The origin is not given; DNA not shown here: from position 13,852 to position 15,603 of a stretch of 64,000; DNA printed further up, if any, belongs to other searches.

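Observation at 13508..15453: Translationally coupled PLP-dependent group II decarboxylase + small GNAT acetyltransferase (candidate N-acetyl-amine biosynthetic pair)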

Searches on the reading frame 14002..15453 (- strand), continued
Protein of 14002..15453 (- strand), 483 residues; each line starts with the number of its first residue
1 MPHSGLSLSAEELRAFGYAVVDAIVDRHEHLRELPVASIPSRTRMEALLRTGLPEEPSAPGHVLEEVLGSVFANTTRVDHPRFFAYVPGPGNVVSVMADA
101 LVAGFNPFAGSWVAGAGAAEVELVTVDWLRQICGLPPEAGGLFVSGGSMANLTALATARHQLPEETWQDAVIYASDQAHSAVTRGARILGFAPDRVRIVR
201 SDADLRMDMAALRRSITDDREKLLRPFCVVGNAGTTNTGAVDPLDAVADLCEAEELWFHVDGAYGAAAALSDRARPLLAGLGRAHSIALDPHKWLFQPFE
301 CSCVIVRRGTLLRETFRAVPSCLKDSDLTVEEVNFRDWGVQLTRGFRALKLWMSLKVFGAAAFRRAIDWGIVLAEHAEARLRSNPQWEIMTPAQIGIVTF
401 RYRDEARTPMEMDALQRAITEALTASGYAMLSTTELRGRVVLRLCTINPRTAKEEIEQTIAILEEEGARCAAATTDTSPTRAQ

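Call 9: find_encoding_contigs(protein=P0001, flank=10000, max_places=4)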
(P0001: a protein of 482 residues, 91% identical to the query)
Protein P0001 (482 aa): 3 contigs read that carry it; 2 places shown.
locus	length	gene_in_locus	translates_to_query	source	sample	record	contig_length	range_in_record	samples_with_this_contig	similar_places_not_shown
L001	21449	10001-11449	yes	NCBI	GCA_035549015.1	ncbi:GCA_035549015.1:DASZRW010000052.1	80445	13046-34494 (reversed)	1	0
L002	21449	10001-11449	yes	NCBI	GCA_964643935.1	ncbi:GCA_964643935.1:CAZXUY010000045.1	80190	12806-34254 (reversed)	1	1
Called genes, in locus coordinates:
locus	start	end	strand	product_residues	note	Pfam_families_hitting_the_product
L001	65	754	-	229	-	PF01346:FKBP_N, PF00254:FKBP_C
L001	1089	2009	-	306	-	PF01346:FKBP_N (faint), PF00254:FKBP_C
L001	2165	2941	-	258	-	PF01346:FKBP_N, PF00254:FKBP_C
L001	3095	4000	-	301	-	PF03547:Mem_trans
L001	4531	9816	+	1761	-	PF01421:Reprolysin, PF13574:Reprolysin_2, PF13582:Reprolysin_3, PF13688:Reprolysin_5, PF06739:SBBP, PF18962:Por_Secre_tail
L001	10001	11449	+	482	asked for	PF00282:Pyridoxal_deC, PF00155:Aminotran_1_2 (weak), PF00266:Aminotran_5 (faint), PF01212:Beta_elim_lyase (weak)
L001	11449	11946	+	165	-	PF13527:Acetyltransf_9 (faint), PF00583:Acetyltransf_1, PF13673:Acetyltransf_10, PF13508:Acetyltransf_7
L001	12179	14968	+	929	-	PF02838:Glyco_hydro_20b, PF02018:CBM_4_9 (faint)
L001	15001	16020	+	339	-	PF14158:YndJ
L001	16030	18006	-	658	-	-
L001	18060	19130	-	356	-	PF23381:Beta-prop_IFT122_1st (faint), PF25174:Beta-prop_THOC3 (faint), PF00930:DPPIV_N (faint), PF26550:Tricorn_2nd (weak), PF26549:Tricorn_N (weak), PF07676:PD40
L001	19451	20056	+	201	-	PF04542:Sigma70_r2, PF08281:Sigma70_r4_2, PF04545:Sigma70_r4 (weak)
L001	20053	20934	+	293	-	-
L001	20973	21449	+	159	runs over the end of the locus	PF01980:TrmO_N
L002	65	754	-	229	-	PF01346:FKBP_N, PF00254:FKBP_C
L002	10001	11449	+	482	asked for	PF00282:Pyridoxal_deC, PF00155:Aminotran_1_2 (weak), PF00266:Aminotran_5 (faint), PF01212:Beta_elim_lyase (weak)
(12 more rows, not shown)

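Call 12: find_encoding_contigs(protein=P0005, flank=6000, max_places=2)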
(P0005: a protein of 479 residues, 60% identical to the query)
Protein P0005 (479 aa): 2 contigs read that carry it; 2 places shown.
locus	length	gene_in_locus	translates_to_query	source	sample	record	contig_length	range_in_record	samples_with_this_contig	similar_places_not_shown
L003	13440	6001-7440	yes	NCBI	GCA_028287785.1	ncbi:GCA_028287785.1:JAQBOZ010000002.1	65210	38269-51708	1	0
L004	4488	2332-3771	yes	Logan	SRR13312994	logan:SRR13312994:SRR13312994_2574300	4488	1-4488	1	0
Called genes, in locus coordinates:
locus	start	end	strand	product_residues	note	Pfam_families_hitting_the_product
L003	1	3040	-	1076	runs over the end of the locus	PF13646:HEAT_2 (faint), PF01963:TraB_PrgY_gumN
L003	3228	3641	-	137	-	PF11697:DUF3293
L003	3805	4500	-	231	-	PF01346:FKBP_N, PF00254:FKBP_C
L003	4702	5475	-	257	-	PF01346:FKBP_N, PF00254:FKBP_C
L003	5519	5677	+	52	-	-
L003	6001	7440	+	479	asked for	PF00282:Pyridoxal_deC, PF00155:Aminotran_1_2 (weak), PF01212:Beta_elim_lyase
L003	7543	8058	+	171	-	PF13527:Acetyltransf_9 (weak), PF00583:Acetyltransf_1, PF13673:Acetyltransf_10, PF13508:Acetyltransf_7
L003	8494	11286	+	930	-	PF02838:Glyco_hydro_20b, PF02018:CBM_4_9 (weak), PF18962:Por_Secre_tail (weak)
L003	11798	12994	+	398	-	PF11551:Omp28, PF18962:Por_Secre_tail (weak)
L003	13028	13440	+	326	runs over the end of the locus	PF14158:YndJ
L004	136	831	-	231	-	PF01346:FKBP_N, PF00254:FKBP_C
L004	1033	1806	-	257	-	PF01346:FKBP_N, PF00254:FKBP_C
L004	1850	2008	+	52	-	-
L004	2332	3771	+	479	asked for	PF00282:Pyridoxal_deC, PF00155:Aminotran_1_2 (weak), PF01212:Beta_elim_lyase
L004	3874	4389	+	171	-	PF13527:Acetyltransf_9 (weak), PF00583:Acetyltransf_1, PF13673:Acetyltransf_10, PF13508:Acetyltransf_7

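Call 17: find_related_loci(query=A1, collection=genome_contigs, flank=5000)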
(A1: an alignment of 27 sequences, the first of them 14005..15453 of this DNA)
Query A1 (483 aa) in genome_contigs; peptide patterns used: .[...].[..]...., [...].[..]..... (x = any residue, [..] = any of these).
600 stretches matched a pattern (row limit reached: there are more); 600 encode a relative of the query (tblastn E <= 1e-3); the best 80 are kept; 80 distinct loci.
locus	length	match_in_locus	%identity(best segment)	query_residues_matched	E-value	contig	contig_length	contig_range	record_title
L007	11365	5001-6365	57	6-460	6e-175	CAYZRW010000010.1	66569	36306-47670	MAG TPA_asm: uncultured Candidatus Bathyarchaeia archaeon isolate SRP098346_co1_347 genome assembly, contig: NODE_138_le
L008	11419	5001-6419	58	6-475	2e-173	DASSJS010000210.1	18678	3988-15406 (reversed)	MAG TPA_asm: Longimicrobium sp. isolate SMAG_U1121 k141_476252, whole genome shotgun sequence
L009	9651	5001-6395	55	1-464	8e-171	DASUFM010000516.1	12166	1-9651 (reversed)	MAG TPA_asm: Blastocatellia bacterium isolate SMAG_U1379 k141_725369, whole genome shotgun sequence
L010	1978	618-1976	55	1-451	7e-178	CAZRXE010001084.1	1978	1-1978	MAG TPA_asm: uncultured Heliomicrobium sp. isolate binchicken_co200_54 genome assembly, contig: k141_698443, whole genom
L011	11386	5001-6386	56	6-467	9e-162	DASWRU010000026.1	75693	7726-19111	MAG TPA_asm: Allosphingosinicella sp. isolate SMAG_U3530 k141_47445, whole genome shotgun sequence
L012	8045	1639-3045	51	1-467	2e-158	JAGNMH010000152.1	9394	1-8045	MAG: Acidobacteria bacterium isolate Go_SlAct_bin_180 Go_SlAct_37395_length_9394_cov_4.634617, whole genome shotgun sequ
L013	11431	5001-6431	51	1-481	4e-154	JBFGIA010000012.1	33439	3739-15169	MAG: Gemmatimonadota bacterium isolate Mix_sand02.2020.12.Z.53 k141_289291_length_33439_cov_11.0002, whole genome shotgu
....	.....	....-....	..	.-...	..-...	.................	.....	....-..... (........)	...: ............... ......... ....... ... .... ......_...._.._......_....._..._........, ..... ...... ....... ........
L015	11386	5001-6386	51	6-467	2e-151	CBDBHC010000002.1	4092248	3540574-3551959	MAG: Bryobacterales bacterium isolate 1879262c-0ee7-4b49-84d6-feef911fed4d genome assembly, contig: contig_2, whole geno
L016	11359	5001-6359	52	6-464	6e-151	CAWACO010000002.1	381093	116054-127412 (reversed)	MAG: Bryobacterales bacterium isolate MFD03346.bin.2.24 genome assembly, contig: contig_1271, whole genome shotgun seque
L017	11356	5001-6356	52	3-460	3e-151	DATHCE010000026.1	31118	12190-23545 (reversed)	MAG TPA_asm: Bryobacteraceae bacterium isolate SMAG_U12359 k141_2239220, whole genome shotgun sequence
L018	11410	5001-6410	49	6-475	3e-149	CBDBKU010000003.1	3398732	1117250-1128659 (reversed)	MAG: Bryobacterales bacterium isolate 267e02d7-54cb-4b2f-bffd-17b5cb575b83 genome assembly, contig: contig_3, whole geno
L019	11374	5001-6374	48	5-460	2e-149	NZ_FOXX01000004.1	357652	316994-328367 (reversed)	Priestia endophytica DSM 13796, whole genome shotgun sequence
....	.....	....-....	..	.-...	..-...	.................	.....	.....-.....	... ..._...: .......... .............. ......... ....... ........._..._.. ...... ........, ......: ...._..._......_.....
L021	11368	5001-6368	50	6-464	2e-147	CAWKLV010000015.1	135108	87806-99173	MAG: uncultured Acidobacteriota bacterium isolate MFD04580.bin.2.30 genome assembly, contig: contig_19119, whole genome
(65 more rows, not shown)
